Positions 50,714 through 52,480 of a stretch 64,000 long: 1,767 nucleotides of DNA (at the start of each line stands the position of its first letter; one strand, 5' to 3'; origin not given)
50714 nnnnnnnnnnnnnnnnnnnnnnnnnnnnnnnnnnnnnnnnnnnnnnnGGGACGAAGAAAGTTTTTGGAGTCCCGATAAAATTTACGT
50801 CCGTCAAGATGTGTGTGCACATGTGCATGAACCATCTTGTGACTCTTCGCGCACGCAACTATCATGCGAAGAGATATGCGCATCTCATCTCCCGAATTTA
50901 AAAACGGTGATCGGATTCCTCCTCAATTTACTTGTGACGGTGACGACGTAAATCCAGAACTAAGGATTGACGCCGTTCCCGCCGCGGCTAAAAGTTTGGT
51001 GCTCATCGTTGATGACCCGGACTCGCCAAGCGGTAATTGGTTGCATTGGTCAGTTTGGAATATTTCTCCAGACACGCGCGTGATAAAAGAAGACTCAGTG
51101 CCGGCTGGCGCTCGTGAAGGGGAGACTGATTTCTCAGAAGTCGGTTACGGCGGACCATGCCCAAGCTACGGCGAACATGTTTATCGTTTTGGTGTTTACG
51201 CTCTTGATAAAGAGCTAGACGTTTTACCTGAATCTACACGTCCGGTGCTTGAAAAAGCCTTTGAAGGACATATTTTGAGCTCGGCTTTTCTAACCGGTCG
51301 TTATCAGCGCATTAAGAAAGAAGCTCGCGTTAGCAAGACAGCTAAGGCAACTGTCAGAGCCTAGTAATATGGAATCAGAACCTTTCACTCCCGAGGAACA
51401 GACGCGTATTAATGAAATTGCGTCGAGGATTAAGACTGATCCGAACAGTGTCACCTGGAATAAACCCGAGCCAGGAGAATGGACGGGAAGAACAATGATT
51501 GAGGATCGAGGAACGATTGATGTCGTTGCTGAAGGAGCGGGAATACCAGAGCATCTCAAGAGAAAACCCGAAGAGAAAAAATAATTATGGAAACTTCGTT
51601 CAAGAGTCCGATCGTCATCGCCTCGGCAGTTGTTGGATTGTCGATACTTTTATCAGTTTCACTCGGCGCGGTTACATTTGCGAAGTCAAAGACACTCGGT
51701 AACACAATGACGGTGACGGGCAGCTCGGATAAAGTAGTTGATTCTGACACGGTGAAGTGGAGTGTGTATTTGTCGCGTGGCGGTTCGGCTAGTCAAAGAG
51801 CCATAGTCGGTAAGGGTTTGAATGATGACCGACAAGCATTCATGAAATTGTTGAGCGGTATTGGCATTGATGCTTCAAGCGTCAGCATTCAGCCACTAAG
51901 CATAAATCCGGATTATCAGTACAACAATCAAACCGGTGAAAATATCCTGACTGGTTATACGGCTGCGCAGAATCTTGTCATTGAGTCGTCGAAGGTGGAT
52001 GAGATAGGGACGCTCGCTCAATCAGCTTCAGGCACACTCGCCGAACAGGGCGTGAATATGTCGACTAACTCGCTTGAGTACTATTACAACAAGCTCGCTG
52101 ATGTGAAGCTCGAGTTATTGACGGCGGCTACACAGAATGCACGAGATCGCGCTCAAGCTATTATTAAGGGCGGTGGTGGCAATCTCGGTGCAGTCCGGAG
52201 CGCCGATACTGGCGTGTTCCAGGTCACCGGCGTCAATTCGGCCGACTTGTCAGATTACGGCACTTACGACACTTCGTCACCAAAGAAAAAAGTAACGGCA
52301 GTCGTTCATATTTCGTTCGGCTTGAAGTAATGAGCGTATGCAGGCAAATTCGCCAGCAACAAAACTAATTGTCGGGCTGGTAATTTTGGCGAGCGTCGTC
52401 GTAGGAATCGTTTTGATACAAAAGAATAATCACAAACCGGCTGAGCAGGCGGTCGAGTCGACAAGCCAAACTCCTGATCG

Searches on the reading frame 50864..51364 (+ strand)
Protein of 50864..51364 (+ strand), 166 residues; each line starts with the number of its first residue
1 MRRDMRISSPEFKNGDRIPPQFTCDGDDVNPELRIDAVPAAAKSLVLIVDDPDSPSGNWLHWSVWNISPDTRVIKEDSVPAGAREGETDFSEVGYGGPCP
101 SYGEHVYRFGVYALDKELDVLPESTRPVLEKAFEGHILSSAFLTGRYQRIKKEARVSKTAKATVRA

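Call 17: search_protein_families(library=pfam, proteins=[window:50864-51364:+], max_evalue=0.00001)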
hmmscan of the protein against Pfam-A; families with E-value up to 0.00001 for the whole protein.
window:50864-51364:+ (166 aa): 1 family
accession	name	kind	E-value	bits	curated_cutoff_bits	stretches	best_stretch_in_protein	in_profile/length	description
PF01161.25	PBP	-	4.3e-35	121.4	24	1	18-147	2-135/135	Phosphatidylethanolamine-binding protein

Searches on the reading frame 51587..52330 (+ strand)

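Call 17: search_protein_families(library=pfam, proteins=[window:51587-52330:+], max_evalue=0.00001)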
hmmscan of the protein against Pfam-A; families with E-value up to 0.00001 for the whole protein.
window:51587-52330:+ (247 aa): 1 family
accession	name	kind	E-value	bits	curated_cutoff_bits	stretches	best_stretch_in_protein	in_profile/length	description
PF04402.19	SIMPL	-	3.5e-24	86.6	25.2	1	42-244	2-205/205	Protein of unknown function (DUF541)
